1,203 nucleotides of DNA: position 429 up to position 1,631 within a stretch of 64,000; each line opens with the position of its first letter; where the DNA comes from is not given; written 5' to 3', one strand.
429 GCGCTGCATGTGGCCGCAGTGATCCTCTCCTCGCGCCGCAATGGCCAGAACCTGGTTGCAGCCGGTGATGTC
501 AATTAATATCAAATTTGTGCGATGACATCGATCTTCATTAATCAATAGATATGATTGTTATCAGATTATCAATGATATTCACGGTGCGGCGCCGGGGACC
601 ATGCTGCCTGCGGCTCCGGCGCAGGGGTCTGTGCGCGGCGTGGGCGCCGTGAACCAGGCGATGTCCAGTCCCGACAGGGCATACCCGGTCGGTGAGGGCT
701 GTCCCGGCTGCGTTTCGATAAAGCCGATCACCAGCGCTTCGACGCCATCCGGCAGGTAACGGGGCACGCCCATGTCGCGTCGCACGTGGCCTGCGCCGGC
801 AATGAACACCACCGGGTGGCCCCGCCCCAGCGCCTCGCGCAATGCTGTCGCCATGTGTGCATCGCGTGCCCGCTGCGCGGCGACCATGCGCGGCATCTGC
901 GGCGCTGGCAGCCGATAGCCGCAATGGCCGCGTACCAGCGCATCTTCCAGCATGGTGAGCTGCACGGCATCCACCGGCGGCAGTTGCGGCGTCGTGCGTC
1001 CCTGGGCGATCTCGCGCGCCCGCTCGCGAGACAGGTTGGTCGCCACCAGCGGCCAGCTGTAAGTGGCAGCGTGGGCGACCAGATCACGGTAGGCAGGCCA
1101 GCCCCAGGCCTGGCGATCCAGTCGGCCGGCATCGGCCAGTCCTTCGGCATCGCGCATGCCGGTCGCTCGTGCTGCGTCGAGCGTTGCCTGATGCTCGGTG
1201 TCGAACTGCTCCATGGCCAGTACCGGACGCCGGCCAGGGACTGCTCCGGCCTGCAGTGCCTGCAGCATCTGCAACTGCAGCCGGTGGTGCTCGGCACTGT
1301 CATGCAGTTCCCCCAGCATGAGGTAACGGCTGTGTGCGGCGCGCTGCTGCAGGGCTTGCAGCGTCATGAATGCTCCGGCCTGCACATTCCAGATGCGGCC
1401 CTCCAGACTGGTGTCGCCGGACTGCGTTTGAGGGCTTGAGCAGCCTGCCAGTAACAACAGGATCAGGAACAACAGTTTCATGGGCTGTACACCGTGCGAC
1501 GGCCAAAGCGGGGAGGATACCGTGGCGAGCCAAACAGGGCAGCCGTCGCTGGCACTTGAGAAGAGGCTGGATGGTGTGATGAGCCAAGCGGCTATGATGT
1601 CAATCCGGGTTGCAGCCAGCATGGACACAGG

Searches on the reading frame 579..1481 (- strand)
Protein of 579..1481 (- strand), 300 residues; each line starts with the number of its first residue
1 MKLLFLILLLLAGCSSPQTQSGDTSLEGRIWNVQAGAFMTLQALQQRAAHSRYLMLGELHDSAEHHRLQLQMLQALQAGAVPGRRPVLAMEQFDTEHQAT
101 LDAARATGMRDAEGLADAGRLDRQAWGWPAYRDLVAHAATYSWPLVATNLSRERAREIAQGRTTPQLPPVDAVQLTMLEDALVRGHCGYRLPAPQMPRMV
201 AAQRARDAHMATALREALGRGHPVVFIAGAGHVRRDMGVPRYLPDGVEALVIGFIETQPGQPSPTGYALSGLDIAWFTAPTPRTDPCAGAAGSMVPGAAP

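Call 29: find_encoding_contigs(protein=window:579-1481:-, flank=10000, max_places=6)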
Protein window:579-1481:- (300 aa): 3 contigs read that carry it; 1 place shown.
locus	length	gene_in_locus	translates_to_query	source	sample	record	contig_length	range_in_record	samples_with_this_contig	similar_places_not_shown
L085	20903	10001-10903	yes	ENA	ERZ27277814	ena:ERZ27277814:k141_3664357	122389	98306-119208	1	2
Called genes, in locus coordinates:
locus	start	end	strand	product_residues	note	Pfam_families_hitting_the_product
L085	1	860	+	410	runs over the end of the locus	PF04909:Amidohydro_2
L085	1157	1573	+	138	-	PF07963:N_methyl, PF00114:Pilin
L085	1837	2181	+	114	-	PF02021:UPF0102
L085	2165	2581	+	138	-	PF08797:HIRAN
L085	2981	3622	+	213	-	PF13580:SIS_2, PF01380:SIS (weak)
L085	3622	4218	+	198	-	PF04972:BON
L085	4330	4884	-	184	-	PF02417:Chromate_transp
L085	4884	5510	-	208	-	PF02417:Chromate_transp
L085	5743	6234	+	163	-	PF01467:CTP_transf_like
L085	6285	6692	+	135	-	PF04828:GFA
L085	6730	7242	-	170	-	PF00583:Acetyltransf_1, PF13673:Acetyltransf_10, PF13508:Acetyltransf_7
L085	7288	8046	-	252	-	PF05036:SPOR (faint)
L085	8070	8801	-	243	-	PF03309:Pan_kinase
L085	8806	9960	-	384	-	PF03099:BPL_LplA_LipB, PF02237:BPL_C (weak)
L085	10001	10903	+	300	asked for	PF04187:Cofac_haem_bdg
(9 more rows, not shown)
